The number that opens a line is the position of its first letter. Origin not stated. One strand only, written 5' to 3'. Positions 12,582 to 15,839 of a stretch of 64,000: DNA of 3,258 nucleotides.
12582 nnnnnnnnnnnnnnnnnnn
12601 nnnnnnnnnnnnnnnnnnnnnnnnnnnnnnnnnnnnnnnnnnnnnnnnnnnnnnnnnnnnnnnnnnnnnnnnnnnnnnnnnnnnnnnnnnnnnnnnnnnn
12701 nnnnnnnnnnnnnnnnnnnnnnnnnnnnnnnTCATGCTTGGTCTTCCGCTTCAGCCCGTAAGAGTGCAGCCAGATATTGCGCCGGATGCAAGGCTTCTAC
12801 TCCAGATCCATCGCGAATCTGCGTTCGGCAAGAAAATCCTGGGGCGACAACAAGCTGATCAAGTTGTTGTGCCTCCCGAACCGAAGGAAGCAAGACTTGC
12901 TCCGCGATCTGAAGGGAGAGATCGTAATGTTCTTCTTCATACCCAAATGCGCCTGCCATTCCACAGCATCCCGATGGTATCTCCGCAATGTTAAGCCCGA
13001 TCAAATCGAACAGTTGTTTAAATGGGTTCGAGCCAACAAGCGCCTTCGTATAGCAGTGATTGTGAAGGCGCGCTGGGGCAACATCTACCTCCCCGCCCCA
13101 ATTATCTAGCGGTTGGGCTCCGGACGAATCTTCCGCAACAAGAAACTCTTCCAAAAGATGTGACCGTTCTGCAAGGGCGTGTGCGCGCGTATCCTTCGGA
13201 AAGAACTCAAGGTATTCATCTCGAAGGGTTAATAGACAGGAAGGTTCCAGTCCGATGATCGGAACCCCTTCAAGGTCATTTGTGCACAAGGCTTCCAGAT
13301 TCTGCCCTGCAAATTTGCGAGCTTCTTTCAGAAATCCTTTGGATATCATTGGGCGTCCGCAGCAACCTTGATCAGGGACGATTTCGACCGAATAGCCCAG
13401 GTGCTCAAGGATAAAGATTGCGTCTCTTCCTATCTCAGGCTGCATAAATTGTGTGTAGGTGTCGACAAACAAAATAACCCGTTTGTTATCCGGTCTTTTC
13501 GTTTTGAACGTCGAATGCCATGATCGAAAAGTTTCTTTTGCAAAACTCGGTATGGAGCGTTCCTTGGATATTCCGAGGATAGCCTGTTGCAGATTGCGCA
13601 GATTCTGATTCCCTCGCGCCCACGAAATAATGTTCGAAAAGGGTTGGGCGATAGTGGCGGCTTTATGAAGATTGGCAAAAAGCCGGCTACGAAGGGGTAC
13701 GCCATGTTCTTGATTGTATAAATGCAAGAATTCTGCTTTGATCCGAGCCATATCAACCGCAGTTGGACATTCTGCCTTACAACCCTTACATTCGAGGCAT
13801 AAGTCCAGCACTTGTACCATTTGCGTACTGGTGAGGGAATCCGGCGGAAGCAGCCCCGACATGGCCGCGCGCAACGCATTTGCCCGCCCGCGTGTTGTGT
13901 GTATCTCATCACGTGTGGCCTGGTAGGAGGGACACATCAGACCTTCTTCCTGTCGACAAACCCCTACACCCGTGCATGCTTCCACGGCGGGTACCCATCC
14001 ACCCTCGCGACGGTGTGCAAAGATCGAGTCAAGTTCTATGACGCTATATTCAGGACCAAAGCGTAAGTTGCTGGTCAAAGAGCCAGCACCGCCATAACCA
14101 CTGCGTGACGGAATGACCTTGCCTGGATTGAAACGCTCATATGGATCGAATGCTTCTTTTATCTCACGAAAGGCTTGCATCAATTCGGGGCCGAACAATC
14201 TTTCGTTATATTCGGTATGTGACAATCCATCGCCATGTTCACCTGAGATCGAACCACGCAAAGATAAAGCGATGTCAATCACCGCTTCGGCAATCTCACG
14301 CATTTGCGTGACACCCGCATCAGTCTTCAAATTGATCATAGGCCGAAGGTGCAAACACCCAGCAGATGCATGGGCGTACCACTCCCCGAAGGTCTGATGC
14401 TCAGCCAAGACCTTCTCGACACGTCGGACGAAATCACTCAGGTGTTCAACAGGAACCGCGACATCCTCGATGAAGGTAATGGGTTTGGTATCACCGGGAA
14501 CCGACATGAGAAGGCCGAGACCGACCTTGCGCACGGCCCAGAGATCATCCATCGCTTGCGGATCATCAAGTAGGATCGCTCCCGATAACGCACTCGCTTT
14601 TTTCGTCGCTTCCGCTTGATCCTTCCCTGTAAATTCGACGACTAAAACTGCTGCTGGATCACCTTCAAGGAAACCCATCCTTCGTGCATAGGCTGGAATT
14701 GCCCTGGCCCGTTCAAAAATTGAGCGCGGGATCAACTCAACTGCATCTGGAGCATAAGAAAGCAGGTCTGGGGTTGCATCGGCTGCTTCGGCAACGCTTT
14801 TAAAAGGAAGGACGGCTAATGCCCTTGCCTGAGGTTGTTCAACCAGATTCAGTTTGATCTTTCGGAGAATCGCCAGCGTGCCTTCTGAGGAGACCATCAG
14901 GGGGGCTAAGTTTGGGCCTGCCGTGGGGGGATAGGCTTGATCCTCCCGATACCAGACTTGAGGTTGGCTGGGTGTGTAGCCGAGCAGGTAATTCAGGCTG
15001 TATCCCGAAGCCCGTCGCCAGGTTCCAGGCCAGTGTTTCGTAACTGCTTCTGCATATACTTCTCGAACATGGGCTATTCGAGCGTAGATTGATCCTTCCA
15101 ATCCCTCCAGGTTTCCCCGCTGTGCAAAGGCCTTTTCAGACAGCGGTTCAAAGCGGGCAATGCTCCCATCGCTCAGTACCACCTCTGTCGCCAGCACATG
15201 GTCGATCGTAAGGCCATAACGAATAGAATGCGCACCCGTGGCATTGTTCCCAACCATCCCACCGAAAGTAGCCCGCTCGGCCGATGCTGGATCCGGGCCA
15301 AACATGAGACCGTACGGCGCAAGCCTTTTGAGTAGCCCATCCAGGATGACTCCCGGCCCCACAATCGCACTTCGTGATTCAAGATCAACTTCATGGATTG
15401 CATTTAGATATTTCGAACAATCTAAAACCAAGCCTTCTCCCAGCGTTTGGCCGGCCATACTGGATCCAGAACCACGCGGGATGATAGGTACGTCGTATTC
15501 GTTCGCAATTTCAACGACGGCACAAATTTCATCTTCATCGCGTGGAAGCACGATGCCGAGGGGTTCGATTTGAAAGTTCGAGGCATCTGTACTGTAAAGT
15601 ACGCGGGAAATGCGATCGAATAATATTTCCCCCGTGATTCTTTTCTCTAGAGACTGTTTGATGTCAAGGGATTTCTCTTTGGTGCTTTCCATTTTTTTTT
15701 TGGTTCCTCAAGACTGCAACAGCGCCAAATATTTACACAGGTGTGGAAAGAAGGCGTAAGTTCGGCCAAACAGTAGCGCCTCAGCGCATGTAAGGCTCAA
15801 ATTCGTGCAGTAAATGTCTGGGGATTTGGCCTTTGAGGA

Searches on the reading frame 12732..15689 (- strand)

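Call 77: search_protein_families(library=pfam, proteins=[window:12732-15689:-], max_evalue=0.00001)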
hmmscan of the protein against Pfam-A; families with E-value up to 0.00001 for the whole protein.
window:12732-15689:- (985 aa): 5 families
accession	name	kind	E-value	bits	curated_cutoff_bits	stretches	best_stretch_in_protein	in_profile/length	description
PF02913.24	FAD-oxidase_C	-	3e-48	165.1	21.2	1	286-525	2-248/248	FAD linked oxidases, C-terminal domain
PF01565.28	FAD_binding_4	-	2.3e-39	134.7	26.4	1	43-180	1-138/139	FAD binding domain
PF02754.22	CCG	-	5.9e-11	42.8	20.6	1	748-823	12-85/85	Cysteine-rich domain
PF13183.11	Fer4_8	-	8.7e-08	33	27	1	569-644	2-67/68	4Fe-4S dicluster domain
PF13534.11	Fer4_17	-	1.2e-07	32.6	22.2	1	571-646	1-61/61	4Fe-4S dicluster domain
